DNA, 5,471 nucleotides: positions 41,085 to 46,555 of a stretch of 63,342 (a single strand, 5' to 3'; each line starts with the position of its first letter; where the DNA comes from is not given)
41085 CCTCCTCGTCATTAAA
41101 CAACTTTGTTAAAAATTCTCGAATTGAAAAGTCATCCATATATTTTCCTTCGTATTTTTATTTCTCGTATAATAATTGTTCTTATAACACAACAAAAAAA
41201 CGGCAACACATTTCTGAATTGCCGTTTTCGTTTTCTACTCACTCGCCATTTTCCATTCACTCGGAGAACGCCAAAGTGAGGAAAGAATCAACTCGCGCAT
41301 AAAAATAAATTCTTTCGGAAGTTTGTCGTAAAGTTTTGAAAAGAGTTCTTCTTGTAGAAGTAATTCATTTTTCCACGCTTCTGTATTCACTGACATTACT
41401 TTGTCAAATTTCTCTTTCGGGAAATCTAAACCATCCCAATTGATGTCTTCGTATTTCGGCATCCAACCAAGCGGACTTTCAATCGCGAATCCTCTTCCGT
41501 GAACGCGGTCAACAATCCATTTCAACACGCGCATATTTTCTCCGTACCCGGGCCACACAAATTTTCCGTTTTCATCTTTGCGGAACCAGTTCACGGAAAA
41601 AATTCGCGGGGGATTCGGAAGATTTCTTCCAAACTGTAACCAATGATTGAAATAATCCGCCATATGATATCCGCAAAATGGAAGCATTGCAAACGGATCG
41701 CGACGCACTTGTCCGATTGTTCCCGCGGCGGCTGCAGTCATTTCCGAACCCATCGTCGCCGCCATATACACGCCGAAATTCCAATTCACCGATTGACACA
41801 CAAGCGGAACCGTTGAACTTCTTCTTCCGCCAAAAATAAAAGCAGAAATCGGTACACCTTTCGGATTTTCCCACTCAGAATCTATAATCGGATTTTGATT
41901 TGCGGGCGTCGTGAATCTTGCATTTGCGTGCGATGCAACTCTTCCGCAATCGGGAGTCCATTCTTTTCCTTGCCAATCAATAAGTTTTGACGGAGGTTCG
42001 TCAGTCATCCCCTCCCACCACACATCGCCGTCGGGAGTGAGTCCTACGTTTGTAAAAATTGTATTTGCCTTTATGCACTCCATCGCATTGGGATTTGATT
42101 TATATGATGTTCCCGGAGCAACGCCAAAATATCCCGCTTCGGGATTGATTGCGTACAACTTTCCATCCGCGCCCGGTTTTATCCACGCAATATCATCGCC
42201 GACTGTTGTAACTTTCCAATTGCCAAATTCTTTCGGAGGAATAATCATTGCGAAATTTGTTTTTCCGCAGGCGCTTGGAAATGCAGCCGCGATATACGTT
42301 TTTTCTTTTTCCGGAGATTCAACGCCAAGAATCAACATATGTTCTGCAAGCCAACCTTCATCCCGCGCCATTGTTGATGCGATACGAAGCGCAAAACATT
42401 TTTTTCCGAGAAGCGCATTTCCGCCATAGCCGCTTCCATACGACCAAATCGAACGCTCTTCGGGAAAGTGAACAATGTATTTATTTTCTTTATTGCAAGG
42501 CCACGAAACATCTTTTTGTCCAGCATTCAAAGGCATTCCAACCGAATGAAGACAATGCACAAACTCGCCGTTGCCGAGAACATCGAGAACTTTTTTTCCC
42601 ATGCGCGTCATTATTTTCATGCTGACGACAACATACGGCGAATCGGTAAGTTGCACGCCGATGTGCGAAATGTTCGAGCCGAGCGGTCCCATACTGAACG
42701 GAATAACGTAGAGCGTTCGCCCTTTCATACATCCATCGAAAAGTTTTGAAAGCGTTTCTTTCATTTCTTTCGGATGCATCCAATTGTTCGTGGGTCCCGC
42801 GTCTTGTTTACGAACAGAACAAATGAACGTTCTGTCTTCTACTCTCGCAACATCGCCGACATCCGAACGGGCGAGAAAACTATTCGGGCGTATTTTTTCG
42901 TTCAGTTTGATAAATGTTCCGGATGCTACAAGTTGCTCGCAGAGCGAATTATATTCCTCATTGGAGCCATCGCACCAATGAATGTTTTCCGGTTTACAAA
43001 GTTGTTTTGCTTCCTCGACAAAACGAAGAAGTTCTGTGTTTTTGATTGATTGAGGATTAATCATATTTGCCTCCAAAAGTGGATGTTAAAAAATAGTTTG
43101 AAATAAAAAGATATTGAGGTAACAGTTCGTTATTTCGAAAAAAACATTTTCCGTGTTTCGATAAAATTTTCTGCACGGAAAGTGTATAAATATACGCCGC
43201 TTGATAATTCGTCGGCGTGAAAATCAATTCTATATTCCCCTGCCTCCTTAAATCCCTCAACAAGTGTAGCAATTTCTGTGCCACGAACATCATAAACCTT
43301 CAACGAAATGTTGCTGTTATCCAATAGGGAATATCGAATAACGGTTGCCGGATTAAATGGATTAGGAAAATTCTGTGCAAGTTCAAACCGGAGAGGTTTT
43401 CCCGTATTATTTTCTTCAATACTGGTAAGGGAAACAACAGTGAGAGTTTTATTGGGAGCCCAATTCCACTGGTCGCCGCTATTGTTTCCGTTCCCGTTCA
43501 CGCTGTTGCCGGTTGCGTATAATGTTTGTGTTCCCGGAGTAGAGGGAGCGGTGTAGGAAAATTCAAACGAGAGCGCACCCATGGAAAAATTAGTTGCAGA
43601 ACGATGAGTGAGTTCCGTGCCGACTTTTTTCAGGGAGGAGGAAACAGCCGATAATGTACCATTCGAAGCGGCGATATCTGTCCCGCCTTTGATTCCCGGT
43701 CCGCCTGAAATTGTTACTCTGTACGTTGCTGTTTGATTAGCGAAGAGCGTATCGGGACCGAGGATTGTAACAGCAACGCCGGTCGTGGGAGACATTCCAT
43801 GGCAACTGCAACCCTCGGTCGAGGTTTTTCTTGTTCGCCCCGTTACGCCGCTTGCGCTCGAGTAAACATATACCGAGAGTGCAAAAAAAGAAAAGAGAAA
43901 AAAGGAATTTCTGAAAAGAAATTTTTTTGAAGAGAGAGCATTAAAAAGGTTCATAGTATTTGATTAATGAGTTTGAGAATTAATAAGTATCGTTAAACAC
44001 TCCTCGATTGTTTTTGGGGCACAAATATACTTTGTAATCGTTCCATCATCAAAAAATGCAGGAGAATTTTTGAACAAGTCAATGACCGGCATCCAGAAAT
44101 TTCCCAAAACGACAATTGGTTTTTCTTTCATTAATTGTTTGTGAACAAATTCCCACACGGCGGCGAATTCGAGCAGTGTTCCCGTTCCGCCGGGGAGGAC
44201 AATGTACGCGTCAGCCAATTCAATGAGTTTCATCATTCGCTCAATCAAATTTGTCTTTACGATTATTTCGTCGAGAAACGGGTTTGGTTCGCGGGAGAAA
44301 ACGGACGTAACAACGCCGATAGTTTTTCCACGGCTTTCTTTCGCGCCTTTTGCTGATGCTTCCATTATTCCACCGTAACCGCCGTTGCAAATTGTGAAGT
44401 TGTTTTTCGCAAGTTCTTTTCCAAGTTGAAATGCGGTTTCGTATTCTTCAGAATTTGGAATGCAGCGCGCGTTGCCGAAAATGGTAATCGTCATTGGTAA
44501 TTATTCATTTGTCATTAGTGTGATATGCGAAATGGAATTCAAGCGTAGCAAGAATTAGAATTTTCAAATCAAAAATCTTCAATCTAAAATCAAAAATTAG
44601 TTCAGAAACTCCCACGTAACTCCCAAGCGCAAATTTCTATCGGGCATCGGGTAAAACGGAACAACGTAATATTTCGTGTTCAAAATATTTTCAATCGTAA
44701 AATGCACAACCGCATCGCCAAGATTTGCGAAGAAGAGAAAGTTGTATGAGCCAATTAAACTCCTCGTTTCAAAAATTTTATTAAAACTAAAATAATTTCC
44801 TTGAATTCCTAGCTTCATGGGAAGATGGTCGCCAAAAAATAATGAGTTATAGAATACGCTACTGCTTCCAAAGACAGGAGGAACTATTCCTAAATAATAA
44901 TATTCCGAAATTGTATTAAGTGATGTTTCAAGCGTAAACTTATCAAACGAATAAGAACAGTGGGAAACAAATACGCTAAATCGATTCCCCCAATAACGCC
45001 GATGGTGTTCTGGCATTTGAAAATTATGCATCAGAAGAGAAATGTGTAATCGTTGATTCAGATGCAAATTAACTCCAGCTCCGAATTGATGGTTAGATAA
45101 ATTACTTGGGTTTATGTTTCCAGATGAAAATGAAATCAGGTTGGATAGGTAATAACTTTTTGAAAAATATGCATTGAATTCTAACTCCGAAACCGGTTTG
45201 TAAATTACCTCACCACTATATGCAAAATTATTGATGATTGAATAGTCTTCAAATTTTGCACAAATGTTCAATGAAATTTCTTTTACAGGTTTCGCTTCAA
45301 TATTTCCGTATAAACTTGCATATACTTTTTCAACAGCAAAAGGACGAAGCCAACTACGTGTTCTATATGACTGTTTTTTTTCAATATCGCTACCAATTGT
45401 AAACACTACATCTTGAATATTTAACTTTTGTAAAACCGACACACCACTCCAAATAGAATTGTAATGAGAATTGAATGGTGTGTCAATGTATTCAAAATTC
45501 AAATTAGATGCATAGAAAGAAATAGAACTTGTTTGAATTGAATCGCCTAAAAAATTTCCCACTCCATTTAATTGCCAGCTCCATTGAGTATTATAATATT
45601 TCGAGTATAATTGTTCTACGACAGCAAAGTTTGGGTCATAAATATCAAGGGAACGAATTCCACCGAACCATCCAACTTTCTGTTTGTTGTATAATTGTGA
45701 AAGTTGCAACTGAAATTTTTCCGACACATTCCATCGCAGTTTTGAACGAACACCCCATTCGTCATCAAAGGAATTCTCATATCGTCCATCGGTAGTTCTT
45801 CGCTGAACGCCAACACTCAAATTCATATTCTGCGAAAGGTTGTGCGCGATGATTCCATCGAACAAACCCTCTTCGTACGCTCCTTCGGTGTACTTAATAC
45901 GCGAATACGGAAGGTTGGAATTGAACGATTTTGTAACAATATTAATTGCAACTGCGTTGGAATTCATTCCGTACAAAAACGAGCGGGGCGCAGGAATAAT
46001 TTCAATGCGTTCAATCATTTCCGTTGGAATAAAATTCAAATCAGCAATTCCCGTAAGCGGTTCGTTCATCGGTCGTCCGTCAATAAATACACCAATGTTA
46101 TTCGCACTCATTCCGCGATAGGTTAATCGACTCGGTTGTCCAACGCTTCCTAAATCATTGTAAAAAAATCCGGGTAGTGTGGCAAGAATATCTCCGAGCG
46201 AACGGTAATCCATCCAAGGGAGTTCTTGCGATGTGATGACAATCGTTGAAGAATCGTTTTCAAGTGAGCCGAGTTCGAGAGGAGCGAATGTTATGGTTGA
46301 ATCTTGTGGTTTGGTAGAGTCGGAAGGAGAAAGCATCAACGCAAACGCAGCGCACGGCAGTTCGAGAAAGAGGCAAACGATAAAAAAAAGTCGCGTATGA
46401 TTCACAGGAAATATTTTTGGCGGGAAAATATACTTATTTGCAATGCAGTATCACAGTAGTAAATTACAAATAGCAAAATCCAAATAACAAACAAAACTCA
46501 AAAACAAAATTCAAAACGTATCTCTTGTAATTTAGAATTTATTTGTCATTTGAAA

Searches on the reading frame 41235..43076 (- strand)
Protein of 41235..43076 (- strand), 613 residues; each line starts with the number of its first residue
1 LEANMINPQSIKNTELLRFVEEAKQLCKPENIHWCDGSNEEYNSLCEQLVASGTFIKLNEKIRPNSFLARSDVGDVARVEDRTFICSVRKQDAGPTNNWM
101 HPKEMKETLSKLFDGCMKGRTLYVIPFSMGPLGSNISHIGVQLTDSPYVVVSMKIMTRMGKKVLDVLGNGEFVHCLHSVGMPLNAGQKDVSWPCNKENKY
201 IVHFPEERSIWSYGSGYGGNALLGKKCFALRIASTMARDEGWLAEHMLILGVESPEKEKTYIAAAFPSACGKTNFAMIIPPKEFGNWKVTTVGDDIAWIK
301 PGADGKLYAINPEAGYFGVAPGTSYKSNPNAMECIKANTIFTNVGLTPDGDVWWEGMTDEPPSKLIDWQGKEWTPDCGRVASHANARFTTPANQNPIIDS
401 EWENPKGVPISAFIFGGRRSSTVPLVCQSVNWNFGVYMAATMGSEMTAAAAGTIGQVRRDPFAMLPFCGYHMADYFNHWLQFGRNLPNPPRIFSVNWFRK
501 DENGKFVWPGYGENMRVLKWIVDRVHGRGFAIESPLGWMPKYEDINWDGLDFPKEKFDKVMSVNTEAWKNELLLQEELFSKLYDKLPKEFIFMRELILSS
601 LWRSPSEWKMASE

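Call 15: search_protein_families(library=pfam, proteins=[window:41235-43076:-], max_evalue=0.00001)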
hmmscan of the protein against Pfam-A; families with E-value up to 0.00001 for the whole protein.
window:41235-43076:- (613 aa): 2 families
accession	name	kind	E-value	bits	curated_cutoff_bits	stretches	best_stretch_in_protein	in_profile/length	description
PF00821.23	PEPCK_GTP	-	6.1e-166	552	23.8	1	242-591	1-348/357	Phosphoenolpyruvate carboxykinase C-terminal P-loop domain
PF17297.7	PEPCK_N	-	7.5e-106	353.1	23.8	1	19-238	2-218/218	Phosphoenolpyruvate carboxykinase N-terminal domain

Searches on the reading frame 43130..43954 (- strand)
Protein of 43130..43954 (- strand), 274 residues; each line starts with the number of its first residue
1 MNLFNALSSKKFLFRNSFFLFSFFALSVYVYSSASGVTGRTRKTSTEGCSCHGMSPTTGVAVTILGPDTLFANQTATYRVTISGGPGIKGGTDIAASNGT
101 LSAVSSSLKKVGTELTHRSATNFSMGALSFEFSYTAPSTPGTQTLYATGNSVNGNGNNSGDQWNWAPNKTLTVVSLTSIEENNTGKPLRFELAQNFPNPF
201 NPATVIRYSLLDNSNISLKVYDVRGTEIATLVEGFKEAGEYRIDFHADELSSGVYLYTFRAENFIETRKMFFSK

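Call 15: search_protein_families(library=pfam, proteins=[window:43130-43954:-], max_evalue=0.00001)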
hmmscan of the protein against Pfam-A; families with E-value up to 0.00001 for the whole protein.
window:43130-43954:- (274 aa): 1 family
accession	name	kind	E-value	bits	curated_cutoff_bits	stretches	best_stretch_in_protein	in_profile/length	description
PF18962.6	Por_Secre_tail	-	8.9e-07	29.6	27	1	196-269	2-72/75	Secretion system C-terminal sorting domain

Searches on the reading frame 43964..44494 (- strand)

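Call 15: search_protein_families(library=pfam, proteins=[window:43964-44494:-], max_evalue=0.00001)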
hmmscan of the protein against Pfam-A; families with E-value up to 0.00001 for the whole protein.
window:43964-44494:- (176 aa): 2 families
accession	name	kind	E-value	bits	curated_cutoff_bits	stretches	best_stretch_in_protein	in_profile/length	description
PF18306.6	LDcluster4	-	4.1e-22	78.9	26.3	1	1-131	2-124/151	SLOG cluster4 family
PF03641.19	Lysine_decarbox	-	3e-18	66.7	27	1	44-143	1-103/131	Possible lysine decarboxylase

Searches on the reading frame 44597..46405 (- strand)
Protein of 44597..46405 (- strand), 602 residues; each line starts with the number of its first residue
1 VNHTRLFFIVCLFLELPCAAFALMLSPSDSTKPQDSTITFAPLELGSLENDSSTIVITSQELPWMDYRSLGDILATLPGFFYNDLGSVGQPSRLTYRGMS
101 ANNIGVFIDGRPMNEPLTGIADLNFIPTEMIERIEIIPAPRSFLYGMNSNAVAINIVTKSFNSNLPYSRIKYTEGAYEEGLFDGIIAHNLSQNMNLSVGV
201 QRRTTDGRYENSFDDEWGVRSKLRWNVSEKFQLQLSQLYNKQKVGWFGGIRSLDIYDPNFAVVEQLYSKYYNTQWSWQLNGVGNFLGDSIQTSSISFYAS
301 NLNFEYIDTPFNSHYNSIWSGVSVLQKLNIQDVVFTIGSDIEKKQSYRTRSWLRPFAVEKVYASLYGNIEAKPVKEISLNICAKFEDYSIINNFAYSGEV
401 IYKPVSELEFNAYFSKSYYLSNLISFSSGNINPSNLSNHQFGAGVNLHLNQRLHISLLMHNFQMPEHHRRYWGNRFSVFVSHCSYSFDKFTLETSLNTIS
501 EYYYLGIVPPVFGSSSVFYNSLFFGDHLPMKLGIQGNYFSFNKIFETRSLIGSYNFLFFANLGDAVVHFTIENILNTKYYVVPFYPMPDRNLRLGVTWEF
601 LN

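Call 15: search_protein_families(library=pfam, proteins=[window:44597-46405:-], max_evalue=0.00001)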
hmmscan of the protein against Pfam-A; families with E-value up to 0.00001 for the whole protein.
window:44597-46405:- (602 aa): 2 families
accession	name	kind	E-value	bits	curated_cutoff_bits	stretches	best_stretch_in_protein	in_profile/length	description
PF07715.20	Plug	-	1.1e-19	71.3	23.9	1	50-149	5-103/107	TonB-dependent Receptor Plug Domain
PF14121.12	Porin_10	-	7.7e-11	41.9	27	0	161-254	85-182/597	Putative porin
